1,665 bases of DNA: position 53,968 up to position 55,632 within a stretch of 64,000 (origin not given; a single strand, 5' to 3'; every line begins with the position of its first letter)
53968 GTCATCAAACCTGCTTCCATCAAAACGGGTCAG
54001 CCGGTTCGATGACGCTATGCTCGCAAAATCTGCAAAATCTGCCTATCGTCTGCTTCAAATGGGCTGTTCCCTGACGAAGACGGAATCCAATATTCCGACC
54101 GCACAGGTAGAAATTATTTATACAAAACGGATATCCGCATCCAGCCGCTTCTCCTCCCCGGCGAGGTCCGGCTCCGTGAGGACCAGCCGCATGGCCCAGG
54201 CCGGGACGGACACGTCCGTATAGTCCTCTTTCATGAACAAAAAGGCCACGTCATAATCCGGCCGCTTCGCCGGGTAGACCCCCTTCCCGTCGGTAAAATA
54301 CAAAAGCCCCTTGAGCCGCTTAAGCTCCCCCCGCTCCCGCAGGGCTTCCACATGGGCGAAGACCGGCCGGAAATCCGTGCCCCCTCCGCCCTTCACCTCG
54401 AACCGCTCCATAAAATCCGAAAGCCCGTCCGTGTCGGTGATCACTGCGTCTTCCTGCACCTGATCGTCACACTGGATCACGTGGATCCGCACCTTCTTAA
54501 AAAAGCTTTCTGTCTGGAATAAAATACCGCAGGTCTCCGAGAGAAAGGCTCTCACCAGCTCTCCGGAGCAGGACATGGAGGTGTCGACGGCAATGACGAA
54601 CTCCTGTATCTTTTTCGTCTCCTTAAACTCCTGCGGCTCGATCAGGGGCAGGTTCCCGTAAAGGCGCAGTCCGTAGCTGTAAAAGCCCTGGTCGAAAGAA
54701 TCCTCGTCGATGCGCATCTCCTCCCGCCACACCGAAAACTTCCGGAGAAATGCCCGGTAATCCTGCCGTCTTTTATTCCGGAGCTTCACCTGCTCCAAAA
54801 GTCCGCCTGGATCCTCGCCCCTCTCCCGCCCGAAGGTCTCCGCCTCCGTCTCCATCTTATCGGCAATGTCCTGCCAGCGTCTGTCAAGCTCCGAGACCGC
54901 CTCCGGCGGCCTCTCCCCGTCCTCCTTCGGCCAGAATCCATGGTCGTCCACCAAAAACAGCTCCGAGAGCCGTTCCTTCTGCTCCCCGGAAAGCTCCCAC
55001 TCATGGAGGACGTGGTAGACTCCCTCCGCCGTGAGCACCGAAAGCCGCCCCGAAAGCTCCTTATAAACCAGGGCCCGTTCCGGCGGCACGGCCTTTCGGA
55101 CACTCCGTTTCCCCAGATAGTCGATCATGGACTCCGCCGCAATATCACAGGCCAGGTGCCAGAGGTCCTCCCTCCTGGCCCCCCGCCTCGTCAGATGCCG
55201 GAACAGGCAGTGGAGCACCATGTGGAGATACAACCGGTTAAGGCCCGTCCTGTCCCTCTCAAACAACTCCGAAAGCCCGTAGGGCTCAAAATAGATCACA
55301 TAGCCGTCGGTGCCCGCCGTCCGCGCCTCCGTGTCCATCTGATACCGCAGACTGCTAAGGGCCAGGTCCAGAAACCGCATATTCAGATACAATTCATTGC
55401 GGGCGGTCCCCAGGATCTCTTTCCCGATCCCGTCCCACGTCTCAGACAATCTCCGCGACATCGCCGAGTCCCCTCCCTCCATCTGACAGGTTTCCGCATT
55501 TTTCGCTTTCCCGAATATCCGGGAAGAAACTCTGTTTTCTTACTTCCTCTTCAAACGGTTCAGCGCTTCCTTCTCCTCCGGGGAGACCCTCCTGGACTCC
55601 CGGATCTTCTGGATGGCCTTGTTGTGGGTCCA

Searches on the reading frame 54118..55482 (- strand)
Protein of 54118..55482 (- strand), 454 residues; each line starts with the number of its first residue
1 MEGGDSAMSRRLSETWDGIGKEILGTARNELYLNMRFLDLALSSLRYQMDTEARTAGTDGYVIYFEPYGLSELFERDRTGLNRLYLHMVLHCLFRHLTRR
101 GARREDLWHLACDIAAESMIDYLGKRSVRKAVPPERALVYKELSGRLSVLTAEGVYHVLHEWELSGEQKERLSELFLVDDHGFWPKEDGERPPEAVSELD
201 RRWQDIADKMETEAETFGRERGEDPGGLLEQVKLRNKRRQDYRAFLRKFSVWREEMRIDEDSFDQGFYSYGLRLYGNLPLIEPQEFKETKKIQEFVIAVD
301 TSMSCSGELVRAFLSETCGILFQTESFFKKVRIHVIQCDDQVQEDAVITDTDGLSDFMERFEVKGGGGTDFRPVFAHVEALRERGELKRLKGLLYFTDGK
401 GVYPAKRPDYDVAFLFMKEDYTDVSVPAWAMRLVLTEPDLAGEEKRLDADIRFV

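Call 49: search_protein_families(library=pfam, proteins=[window:54118-55482:-], max_evalue=0.00001)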
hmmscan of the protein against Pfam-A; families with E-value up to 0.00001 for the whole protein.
window:54118-55482:- (454 aa): 2 families
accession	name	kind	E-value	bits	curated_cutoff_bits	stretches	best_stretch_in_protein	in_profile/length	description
PF09967.15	DUF2201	-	1.9e-12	47.8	26.4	1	296-435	2-122/123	VWA-like domain (DUF2201)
PF13203.12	DUF2201_N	-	8.8e-12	45.6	23.2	1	26-168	8-147/271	Putative metallopeptidase domain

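Call 75: find_homologous_proteins(query=window:54118-55482:-, max_evalue=1e-100)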
Query window:54118-55482:- (454 aa): 6166 proteins with E <= 1e-100 among 8000 candidates; the best 120 are listed.
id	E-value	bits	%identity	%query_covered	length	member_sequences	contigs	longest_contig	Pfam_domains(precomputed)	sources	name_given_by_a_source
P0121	0.0e+0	1015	99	98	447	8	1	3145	PF13203.13,PF09967.16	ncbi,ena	-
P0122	9.0e-265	897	88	98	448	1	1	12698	PF13203.13,PF09967.16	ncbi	-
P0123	1.2e-262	890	88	98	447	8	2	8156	PF13203.13,PF09967.16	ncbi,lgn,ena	-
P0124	7.9e-260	880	86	98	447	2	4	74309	PF13203.13,PF09967.16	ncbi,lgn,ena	-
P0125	3.9e-248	842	82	98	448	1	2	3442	PF13203.13,PF09967.16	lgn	-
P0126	6.2e-247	838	82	98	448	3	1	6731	PF13203.13,PF09967.16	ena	-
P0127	7.6e-239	811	78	98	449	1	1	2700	PF13203.13,PF09967.16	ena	-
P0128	6.0e-238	808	79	98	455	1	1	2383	PF13203.13,PF09967.16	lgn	-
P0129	1.4e-236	804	79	98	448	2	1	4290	PF13203.13,PF09967.16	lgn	-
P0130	3.3e-236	802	77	98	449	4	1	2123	PF13203.13,PF09967.16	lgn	-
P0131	2.6e-223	760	75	98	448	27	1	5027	PF13203.13,PF09967.16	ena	-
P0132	4.0e-222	756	73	98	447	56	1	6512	PF13203.13,PF09967.16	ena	-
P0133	5.9e-219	745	73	98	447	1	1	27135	PF13203.13,PF09967.16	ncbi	-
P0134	2.3e-212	724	71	98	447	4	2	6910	PF13203.13,PF09967.16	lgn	-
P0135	6.6e-204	696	68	98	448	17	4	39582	PF13203.13,PF09967.16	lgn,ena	-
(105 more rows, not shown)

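Call 76: find_encoding_contigs(protein=P0122, flank=1200, max_places=1)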
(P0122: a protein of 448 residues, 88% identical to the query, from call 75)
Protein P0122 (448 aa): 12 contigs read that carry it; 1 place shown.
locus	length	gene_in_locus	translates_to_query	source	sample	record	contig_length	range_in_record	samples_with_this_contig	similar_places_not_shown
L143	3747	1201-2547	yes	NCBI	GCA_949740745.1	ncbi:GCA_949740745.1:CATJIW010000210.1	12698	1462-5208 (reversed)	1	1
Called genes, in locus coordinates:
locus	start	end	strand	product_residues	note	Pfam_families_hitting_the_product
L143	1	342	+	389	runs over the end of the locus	PF13306:LRR_5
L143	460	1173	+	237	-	PF08713:DNA_alkylation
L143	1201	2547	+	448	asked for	PF13203:DUF2201_N, PF09967:DUF2201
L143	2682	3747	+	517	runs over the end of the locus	PF00004:AAA, PF07728:AAA_5, PF13401:AAA_22 (faint)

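Call 77: find_encoding_contigs(protein=P0123, flank=1200, max_places=1)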
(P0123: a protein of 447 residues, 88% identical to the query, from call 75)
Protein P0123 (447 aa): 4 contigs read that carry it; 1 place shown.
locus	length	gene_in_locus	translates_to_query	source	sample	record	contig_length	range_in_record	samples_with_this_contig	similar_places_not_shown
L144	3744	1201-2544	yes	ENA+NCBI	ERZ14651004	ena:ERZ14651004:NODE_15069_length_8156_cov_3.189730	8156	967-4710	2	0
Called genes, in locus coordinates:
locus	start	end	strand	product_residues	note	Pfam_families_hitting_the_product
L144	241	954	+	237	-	PF08713:DNA_alkylation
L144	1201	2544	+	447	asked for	PF13203:DUF2201_N, PF09967:DUF2201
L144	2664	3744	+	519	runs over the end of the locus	PF00004:AAA, PF07728:AAA_5 (weak)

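Call 78: find_encoding_contigs(protein=P0124, flank=1200, max_places=1)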
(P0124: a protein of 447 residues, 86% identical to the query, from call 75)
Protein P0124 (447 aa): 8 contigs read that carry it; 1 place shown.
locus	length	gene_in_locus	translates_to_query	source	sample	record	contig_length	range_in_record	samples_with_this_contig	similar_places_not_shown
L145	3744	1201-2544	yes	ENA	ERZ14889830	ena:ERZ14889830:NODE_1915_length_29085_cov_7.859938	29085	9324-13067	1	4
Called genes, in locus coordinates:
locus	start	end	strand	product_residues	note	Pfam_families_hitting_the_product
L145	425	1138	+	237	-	PF08713:DNA_alkylation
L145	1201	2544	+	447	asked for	PF13203:DUF2201_N, PF09967:DUF2201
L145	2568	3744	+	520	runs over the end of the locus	PF00004:AAA, PF07728:AAA_5 (weak)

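Call 79: find_encoding_contigs(protein=P0126, flank=1200, max_places=1)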
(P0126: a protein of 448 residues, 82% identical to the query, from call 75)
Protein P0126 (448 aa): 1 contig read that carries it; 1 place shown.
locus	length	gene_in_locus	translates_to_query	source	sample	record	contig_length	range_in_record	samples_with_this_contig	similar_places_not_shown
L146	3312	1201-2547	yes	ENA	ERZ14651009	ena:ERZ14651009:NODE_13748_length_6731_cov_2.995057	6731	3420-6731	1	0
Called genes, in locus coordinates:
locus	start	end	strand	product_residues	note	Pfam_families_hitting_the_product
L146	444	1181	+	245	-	PF08713:DNA_alkylation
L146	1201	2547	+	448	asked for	PF13203:DUF2201_N, PF09967:DUF2201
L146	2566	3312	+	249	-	?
